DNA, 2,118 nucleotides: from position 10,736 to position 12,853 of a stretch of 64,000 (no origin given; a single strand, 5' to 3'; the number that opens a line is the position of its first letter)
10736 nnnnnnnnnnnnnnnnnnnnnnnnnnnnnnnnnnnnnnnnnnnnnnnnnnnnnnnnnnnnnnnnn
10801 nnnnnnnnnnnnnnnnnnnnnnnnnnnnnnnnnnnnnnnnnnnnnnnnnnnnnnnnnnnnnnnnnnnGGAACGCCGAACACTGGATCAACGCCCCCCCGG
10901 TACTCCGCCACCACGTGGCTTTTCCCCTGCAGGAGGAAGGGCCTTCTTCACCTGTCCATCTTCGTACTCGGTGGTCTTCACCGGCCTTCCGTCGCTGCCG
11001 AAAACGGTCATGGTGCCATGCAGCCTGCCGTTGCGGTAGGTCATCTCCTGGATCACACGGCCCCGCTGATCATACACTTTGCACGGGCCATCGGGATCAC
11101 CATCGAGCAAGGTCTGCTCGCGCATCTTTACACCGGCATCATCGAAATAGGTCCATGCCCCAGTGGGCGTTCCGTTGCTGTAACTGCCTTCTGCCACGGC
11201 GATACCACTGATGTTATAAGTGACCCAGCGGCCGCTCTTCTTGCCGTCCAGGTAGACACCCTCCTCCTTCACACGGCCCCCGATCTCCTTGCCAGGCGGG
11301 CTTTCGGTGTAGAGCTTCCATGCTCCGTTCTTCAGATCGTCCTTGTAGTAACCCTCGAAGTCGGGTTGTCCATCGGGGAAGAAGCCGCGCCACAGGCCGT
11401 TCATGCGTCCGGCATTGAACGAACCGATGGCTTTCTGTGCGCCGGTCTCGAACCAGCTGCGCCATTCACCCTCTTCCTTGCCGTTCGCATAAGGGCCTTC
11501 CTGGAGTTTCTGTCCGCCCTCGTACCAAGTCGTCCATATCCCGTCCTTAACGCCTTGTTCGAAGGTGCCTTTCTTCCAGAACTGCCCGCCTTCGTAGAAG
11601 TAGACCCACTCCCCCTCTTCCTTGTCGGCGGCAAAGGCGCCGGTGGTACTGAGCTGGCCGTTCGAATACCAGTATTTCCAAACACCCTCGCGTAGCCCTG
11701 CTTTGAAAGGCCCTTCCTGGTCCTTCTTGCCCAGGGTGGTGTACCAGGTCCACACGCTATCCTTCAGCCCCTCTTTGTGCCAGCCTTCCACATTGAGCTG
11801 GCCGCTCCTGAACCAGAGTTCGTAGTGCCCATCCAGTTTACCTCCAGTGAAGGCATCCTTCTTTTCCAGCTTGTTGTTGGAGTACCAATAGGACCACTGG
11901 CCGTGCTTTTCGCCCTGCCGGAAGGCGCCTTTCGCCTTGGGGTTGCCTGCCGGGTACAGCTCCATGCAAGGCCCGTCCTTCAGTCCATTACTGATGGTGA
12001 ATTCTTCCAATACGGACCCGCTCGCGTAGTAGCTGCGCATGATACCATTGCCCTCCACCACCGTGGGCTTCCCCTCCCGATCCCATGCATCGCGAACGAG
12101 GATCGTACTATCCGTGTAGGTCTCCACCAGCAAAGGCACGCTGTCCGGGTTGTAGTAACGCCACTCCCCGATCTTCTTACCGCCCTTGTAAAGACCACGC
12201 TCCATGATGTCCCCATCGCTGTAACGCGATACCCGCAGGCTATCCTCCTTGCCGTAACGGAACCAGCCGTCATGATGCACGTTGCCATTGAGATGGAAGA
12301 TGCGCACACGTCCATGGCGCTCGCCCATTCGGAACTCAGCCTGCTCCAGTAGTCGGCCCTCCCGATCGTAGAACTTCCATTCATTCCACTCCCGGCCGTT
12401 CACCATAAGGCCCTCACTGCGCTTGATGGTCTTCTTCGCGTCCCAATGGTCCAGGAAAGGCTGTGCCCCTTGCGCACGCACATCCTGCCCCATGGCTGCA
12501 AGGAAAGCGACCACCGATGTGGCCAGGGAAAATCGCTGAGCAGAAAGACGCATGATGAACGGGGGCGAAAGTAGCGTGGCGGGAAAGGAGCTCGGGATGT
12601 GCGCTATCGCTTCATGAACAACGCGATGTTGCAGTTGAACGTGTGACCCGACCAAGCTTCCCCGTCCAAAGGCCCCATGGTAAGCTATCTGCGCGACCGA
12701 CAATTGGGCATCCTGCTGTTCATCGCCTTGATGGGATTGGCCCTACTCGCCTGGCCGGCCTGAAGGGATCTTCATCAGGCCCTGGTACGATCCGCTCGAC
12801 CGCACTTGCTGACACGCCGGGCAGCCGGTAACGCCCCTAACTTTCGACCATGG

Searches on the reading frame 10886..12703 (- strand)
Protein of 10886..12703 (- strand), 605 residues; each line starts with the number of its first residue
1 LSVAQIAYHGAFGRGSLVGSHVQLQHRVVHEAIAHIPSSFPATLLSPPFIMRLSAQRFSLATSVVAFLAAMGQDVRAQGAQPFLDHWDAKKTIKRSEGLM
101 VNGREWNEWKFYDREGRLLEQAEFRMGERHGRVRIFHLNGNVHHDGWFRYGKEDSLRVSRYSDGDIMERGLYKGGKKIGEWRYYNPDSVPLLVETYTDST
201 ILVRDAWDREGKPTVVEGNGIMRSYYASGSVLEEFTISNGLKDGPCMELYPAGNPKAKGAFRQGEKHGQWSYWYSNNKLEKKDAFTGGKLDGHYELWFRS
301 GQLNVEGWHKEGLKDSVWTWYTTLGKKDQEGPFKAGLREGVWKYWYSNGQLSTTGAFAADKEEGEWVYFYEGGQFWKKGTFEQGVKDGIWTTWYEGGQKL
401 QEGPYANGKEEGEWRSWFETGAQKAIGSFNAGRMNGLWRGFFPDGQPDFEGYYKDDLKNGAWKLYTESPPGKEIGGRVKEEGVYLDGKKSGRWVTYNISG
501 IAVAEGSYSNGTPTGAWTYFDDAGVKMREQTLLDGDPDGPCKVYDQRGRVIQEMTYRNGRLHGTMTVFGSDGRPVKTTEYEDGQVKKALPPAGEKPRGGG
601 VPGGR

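Call 3: search_protein_families(library=pfam, proteins=[window:10886-12703:-], max_evalue=0.01)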
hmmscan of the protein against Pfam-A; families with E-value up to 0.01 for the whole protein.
window:10886-12703:- (605 aa): 1 family
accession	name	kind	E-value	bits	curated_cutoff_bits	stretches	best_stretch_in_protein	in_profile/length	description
PF07661.19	MORN_2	-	2e-32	107.8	29.6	0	386-407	1-22/22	MORN repeat variant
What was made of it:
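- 10886..12703 (-): Divergent MORN-repeat protein, a conserved neighbour of the cytochrome gene (context only). Call 3.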

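Call 4: search_protein_families(library=ncbifam, proteins=[window:10886-12703:-], max_evalue=0.01)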
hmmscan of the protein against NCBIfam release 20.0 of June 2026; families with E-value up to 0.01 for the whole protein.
window:10886-12703:- (605 aa): 1 family
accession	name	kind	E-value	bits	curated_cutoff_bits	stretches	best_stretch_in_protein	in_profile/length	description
NF033566.1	adhes_LIC20035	equivalog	4.4e-37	127.9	250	4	377-561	107-288/434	LIC20035 family adhesin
